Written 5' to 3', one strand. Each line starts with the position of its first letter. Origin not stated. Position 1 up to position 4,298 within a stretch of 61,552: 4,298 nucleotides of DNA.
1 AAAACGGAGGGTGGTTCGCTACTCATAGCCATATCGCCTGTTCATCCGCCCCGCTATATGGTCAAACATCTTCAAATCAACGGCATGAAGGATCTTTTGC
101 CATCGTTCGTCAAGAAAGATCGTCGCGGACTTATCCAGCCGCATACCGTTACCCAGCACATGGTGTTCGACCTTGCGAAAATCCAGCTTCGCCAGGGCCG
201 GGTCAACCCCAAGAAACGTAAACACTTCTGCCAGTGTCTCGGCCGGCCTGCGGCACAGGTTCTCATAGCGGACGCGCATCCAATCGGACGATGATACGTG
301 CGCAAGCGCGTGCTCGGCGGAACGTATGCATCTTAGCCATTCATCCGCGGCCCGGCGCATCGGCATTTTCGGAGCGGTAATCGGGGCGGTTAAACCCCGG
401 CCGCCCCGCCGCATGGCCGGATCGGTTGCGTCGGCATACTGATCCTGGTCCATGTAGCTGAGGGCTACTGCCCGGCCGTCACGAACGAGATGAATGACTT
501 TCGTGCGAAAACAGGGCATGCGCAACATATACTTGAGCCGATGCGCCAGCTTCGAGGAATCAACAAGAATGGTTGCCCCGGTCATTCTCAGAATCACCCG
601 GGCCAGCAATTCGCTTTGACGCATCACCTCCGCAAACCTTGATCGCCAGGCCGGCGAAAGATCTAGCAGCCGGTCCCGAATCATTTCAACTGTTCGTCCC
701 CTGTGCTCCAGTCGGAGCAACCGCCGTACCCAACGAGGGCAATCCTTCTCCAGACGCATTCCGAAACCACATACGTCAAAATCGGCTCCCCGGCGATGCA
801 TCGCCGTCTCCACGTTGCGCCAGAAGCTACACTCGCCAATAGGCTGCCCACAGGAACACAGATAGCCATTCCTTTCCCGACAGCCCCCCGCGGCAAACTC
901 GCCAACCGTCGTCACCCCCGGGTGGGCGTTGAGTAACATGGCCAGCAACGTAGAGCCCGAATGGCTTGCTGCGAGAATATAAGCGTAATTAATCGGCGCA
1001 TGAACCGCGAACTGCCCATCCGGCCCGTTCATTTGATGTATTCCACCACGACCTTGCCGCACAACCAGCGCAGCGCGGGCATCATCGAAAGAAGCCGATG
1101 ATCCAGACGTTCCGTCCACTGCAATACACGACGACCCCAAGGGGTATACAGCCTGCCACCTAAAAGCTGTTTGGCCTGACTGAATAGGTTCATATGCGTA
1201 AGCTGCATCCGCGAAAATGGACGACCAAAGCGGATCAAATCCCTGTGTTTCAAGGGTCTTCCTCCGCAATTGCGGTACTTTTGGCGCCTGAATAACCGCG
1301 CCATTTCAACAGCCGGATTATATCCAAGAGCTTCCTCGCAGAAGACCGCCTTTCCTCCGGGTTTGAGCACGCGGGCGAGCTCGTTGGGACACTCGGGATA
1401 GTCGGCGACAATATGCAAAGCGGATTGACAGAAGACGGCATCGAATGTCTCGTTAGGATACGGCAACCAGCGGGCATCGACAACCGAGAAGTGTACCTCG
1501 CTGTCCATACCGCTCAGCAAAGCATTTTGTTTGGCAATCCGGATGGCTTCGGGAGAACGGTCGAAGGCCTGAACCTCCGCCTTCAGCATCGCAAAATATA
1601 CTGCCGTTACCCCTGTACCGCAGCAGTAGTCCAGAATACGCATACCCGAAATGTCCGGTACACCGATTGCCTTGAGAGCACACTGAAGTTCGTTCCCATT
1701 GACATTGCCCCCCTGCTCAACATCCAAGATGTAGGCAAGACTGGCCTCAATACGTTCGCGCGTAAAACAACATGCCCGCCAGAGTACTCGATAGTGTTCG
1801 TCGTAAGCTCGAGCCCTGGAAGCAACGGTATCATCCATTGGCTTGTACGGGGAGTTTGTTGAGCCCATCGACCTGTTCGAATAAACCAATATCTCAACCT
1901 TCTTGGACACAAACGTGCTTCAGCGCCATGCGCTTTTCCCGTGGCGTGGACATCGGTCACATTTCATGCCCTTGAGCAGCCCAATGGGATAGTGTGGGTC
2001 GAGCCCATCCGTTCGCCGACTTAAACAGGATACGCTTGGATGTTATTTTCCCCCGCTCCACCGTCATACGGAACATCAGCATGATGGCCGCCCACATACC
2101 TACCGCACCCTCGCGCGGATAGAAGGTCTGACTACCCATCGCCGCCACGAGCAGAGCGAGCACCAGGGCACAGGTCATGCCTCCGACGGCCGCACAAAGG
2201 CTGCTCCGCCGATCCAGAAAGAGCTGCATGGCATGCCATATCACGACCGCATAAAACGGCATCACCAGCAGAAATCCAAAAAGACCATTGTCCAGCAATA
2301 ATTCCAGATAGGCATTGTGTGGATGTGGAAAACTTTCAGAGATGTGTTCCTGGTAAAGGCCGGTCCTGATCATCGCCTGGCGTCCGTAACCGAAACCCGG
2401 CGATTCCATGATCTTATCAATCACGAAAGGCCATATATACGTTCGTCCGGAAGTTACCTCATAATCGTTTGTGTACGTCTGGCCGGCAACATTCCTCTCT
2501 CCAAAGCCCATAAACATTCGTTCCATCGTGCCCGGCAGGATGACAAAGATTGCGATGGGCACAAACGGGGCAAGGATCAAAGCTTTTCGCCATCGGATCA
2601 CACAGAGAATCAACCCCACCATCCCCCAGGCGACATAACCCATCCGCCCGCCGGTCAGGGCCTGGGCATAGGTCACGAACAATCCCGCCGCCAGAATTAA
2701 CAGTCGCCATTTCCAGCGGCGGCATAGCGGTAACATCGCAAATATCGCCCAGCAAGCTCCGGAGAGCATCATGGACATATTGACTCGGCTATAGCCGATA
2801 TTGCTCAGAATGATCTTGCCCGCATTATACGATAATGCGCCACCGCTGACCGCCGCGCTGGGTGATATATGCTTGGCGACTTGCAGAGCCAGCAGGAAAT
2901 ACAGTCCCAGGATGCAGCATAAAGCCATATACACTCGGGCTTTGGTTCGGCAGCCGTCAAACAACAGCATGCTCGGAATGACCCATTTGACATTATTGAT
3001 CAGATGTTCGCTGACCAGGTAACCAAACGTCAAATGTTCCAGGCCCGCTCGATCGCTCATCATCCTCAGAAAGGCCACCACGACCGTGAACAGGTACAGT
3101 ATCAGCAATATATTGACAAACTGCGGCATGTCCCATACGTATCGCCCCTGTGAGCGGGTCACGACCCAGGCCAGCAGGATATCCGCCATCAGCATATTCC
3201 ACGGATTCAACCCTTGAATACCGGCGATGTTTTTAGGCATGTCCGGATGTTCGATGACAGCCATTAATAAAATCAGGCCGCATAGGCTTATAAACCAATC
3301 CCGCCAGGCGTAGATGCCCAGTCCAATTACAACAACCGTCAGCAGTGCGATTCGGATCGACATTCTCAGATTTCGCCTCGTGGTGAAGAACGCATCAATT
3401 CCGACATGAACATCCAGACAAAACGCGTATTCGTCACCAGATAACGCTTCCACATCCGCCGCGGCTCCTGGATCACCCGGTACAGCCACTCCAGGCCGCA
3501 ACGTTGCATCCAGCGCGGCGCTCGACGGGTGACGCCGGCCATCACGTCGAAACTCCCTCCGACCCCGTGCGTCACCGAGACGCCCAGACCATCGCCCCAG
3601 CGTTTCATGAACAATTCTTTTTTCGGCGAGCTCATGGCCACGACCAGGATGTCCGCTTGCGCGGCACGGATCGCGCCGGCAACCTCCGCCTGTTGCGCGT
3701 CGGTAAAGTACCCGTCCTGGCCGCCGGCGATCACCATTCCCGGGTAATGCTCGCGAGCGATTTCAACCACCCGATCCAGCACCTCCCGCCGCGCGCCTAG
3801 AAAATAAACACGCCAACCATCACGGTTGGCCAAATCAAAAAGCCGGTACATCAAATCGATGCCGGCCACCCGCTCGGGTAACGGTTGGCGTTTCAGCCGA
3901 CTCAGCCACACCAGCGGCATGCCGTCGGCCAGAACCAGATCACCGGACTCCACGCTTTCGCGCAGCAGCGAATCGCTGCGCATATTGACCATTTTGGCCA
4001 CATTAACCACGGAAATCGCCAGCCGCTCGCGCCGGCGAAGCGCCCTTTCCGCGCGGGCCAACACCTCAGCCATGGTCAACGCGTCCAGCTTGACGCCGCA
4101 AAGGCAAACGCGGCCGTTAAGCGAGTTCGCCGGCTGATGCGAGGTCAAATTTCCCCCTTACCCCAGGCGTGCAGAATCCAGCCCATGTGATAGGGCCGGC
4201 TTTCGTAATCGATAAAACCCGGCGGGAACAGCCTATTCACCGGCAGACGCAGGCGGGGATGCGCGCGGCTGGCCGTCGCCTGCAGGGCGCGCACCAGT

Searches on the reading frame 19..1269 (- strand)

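Call 8: search_protein_families(library=ncbifam, proteins=[window:19-1269:-], max_evalue=0.01)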
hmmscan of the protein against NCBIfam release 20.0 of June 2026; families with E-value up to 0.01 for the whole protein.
window:19-1269:- (416 aa): 1 family
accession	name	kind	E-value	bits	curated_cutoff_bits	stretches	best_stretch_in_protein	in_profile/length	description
NF052394.1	NodProtNoeE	equivalog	0.0025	16.6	500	0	96-121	11-36/387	nodulation protein NoeE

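Call 52: search_protein_families(library=pfam, proteins=[window:19-1269:-], max_evalue=0.01)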
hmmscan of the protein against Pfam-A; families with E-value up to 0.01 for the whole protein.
window:19-1269:- (416 aa): 3 families
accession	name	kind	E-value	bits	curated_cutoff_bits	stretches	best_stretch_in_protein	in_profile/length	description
PF13469.12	Sulfotransfer_3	-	3.2e-12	47.6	27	1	228-356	106-213/216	Sulfotransferase family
PF00685.33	Sulfotransfer_1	-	9.8e-07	28.9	22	1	255-358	90-184/255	Sulfotransferase domain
PF09037.16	Sulphotransf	-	0.001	19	22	0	328-361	187-220/244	Stf0 sulphotransferase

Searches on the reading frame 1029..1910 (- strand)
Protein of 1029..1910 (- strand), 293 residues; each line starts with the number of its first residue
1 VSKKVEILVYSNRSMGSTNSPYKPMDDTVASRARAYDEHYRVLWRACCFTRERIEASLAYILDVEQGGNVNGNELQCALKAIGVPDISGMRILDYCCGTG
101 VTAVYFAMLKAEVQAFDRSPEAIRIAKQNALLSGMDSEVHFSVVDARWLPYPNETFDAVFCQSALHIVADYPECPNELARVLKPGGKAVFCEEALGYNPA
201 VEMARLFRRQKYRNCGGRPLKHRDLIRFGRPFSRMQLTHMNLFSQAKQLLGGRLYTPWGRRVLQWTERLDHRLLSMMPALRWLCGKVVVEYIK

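Call 52: search_protein_families(library=pfam, proteins=[window:1029-1910:-], max_evalue=0.01)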
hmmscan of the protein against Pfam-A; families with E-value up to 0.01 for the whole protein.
window:1029-1910:- (293 aa): 15 families
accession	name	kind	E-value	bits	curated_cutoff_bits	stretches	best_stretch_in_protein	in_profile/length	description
PF13847.12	Methyltransf_31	-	1.8e-20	73.6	27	1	88-194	3-113/145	Methyltransferase domain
PF13649.12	Methyltransf_25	-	2.5e-20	73.4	27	1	92-186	1-97/97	Methyltransferase domain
PF08241.18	Methyltransf_11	-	5e-20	72.4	21.2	1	93-190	1-95/95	Methyltransferase domain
PF13489.12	Methyltransf_23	-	1.3e-13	51.4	27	1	86-244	20-146/164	Methyltransferase domain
PF01209.24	Ubie_methyltran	-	3.7e-12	46.5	20.1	1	88-193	47-154/233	ubiE/COQ5 methyltransferase family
PF08242.18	Methyltransf_12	-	1.4e-09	39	30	1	93-187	1-97/98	Methyltransferase domain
PF06325.19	PrmA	-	4.2e-07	30.2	22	1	80-189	153-257/296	Ribosomal protein L11 methyltransferase (PrmA)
PF01135.25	PCMT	-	2.4e-06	27.9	20.3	1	88-190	73-171/210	Protein-L-isoaspartate(D-aspartate) O-methyltransferase (PCMT)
PF05175.20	MTS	-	3e-06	27.4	23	1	89-208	32-155/170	Methyltransferase small domain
PF09445.16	Methyltransf_15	-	3.9e-05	23.7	22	1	91-145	3-57/165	RNA cap guanine-N2 methyltransferase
PF01170.24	UPF0020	-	0.00035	20.8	22.3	1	111-162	77-128/197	RMKL-like, methyltransferase domain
PF03141.22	Methyltransf_29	-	0.00036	19.7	23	1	91-192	120-219/506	Putative S-adenosyl-L-methionine-dependent methyltransferase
PF03602.21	Cons_hypoth95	-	0.0034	17.5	24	1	85-194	38-154/182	Conserved hypothetical protein 95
PF06080.18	DUF938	-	0.0043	17.3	27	1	88-169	25-114/202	Protein of unknown function (DUF938)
PF03848.20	TehB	-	0.0085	16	20.4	0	87-130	29-72/193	Tellurite resistance protein TehB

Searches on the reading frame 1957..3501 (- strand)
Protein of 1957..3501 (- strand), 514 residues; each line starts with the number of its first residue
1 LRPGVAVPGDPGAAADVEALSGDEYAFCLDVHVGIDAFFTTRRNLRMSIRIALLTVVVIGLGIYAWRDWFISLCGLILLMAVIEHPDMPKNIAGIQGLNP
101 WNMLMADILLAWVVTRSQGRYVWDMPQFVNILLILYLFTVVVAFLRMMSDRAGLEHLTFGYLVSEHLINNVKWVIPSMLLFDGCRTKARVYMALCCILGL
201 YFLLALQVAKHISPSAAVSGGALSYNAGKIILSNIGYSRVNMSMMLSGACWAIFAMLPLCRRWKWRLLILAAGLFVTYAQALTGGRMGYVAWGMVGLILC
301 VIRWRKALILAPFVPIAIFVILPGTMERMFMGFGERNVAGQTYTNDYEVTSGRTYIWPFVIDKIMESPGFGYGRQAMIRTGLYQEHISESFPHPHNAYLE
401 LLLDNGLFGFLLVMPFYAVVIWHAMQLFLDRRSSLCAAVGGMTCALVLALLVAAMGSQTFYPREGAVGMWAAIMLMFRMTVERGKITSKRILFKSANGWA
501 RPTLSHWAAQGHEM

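Call 6: search_protein_families(library=pfam, proteins=[window:1957-3501:-], max_evalue=0.001)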
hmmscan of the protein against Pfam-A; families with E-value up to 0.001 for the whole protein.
window:1957-3501:- (514 aa): 1 family
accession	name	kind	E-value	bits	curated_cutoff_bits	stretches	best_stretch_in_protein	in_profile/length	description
PF04932.20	Wzy_C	-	1.9e-18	67.1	31.7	1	274-413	4-148/149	O-Antigen ligase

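Call 8: search_protein_families(library=ncbifam, proteins=[window:1957-3501:-], max_evalue=0.01)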
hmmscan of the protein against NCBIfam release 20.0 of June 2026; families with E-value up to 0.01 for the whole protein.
window:1957-3501:- (514 aa): 0 families

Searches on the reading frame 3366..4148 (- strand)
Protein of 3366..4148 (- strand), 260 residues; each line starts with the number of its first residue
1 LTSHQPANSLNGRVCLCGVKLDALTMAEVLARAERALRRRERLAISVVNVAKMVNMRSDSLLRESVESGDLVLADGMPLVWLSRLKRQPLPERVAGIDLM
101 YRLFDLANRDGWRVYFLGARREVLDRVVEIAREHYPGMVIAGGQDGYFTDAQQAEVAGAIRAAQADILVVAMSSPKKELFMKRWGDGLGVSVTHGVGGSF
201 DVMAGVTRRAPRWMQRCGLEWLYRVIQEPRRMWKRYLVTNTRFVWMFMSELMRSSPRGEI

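Call 8: search_protein_families(library=ncbifam, proteins=[window:3366-4148:-], max_evalue=0.01)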
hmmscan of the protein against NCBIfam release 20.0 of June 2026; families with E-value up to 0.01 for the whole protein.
window:3366-4148:- (260 aa): 4 families
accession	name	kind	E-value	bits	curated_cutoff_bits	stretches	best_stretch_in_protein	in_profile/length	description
NF041872.1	EPS_EpsA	equivalog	9.5e-49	166.1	500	1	8-253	12-260/265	exopolysaccharide biosynthesis glycosyltransferase EpsA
TIGR00696.1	wecG_tagA_cpsF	superfamily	1.9e-47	161.3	69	1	66-240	3-177/178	WecB/TagA/CpsF family glycosyltransferase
NF002980.1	PRK03692.1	equivalog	9.3e-39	133.3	323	1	45-248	35-236/240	lipopolysaccharide N-acetylmannosaminouronosyltransferase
NF041710.1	UDPacetylman_taseTarA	equivalog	1.2e-36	126.5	350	1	12-235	7-230/247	N-acetylglucosaminyldiphosphoundecaprenol N-acetyl-beta-D-mannosaminyltransferase TarA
